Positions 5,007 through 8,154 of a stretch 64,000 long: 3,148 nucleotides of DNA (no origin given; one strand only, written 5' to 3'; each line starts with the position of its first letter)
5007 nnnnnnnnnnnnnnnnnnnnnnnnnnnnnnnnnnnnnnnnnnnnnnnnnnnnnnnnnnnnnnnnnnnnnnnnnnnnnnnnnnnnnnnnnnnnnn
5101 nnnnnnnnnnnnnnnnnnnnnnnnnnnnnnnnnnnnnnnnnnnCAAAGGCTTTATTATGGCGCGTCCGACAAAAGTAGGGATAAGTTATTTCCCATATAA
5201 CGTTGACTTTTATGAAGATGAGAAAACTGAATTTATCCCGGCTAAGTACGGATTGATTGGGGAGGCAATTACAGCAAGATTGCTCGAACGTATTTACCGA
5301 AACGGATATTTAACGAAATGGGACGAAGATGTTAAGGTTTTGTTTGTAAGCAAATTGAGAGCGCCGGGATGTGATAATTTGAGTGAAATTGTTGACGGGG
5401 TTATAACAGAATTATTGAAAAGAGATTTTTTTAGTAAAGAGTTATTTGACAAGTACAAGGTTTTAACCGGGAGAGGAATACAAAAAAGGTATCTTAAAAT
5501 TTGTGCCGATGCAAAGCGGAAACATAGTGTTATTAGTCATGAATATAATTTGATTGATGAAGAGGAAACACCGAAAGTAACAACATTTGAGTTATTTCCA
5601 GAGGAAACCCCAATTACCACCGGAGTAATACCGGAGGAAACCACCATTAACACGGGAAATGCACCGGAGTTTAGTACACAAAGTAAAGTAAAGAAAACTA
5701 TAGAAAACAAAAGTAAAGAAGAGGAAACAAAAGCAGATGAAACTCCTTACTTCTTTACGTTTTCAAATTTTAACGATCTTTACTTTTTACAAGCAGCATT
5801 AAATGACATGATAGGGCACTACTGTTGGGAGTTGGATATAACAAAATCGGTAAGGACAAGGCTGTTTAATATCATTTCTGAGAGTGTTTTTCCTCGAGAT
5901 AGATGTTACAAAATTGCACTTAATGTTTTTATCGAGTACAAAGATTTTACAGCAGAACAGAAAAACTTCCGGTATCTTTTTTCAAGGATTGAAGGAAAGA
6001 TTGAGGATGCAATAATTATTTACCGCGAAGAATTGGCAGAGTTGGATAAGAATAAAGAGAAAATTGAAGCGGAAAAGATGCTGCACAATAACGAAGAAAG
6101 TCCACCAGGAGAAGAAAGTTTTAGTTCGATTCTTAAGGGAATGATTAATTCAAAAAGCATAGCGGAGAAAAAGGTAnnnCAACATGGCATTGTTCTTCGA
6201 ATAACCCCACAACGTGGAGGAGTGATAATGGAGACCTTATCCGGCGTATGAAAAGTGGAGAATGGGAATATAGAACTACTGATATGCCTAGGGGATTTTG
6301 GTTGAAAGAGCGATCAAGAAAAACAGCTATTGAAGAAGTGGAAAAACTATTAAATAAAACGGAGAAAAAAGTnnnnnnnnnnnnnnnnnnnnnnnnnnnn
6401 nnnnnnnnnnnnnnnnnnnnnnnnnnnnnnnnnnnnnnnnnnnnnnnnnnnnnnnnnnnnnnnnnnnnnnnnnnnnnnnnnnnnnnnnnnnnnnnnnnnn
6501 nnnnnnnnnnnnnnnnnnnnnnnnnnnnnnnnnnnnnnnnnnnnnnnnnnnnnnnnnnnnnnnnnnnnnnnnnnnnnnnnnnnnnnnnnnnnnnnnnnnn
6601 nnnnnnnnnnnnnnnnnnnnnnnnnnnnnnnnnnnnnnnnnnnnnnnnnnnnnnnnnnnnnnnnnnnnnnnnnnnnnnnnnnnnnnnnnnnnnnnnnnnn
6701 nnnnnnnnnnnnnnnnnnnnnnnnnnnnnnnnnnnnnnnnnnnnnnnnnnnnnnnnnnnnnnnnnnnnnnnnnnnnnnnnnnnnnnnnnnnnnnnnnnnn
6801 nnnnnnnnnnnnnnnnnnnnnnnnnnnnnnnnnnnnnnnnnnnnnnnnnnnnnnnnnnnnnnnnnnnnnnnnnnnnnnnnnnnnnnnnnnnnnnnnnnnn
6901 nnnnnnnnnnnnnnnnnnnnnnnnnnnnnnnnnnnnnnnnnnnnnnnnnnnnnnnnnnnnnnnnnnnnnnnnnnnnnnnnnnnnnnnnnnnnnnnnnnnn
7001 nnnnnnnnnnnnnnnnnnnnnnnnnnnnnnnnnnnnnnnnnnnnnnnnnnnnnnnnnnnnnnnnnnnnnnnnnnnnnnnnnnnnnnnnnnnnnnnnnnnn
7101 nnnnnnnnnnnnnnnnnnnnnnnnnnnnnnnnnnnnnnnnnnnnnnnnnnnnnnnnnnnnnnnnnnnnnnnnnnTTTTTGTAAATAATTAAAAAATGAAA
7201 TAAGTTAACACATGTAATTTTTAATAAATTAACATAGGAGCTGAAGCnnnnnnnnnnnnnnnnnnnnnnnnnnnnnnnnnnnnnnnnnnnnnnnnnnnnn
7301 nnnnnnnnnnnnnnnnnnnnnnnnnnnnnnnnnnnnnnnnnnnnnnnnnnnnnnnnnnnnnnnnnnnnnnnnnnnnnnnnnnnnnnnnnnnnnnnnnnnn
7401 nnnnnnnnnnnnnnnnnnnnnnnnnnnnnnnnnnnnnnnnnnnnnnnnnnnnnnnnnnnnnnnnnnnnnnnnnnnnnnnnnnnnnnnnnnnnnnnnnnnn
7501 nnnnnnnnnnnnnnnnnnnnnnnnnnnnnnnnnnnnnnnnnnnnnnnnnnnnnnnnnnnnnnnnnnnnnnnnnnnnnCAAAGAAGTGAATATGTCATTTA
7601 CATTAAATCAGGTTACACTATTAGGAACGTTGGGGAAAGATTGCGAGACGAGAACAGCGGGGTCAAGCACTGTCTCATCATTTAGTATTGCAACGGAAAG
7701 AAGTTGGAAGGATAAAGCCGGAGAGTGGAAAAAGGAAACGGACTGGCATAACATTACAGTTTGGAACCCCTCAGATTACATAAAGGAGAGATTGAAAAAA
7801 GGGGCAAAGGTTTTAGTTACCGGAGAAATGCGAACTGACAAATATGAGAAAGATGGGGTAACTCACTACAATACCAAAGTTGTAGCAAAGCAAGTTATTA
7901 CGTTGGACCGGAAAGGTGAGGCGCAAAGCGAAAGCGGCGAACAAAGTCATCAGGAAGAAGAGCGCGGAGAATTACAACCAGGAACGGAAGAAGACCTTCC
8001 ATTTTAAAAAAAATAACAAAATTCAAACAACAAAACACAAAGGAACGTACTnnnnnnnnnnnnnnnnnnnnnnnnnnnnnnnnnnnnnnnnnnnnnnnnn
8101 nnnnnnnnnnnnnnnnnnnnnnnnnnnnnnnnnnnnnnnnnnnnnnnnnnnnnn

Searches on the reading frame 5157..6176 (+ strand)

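Call 50: search_protein_families(library=phrogs, proteins=[window:5157-6176:+], max_evalue=0.001)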
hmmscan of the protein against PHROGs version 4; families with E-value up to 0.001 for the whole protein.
window:5157-6176:+ (340 aa): 4 families
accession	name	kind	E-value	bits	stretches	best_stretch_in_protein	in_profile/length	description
phrog_2562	-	DNA, RNA and nucleotide metabolism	7.1e-45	154.9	1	1-248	1-206/290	replication initiation protein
phrog_20437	-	DNA, RNA and nucleotide metabolism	2.3e-37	129.6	1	1-191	1-184/212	DNA replication initiation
phrog_16706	-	DNA, RNA and nucleotide metabolism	1.5e-33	117.9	1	1-182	1-172/266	replisome organizer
phrog_20981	-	unknown function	9.9e-10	39.5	1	10-139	2-127/293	-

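Call 66: search_protein_families(library=pfam, proteins=[window:5157-6176:+], max_evalue=0.01)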
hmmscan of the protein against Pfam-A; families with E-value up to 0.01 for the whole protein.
window:5157-6176:+ (340 aa): 1 family
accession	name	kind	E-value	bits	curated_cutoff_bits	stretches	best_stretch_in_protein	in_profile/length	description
PF14297.12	Lin1244_N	-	1.8e-20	73.9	25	1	11-108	1-95/95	Lin1244/Lin1753-like, N-terminal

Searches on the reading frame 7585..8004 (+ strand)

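Call 50: search_protein_families(library=phrogs, proteins=[window:7585-8004:+], max_evalue=0.001)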
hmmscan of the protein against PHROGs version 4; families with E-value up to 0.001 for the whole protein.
window:7585-8004:+ (140 aa): 3 families
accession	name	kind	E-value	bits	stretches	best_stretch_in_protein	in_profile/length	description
phrog_44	-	DNA, RNA and nucleotide metabolism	2.9e-39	136.4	1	2-140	82-228/271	single strand DNA binding protein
phrog_25370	-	unknown function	3.4e-06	27.7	1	7-51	2-47/48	-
phrog_2367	-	unknown function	0.00081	19.8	1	60-113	87-141/326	-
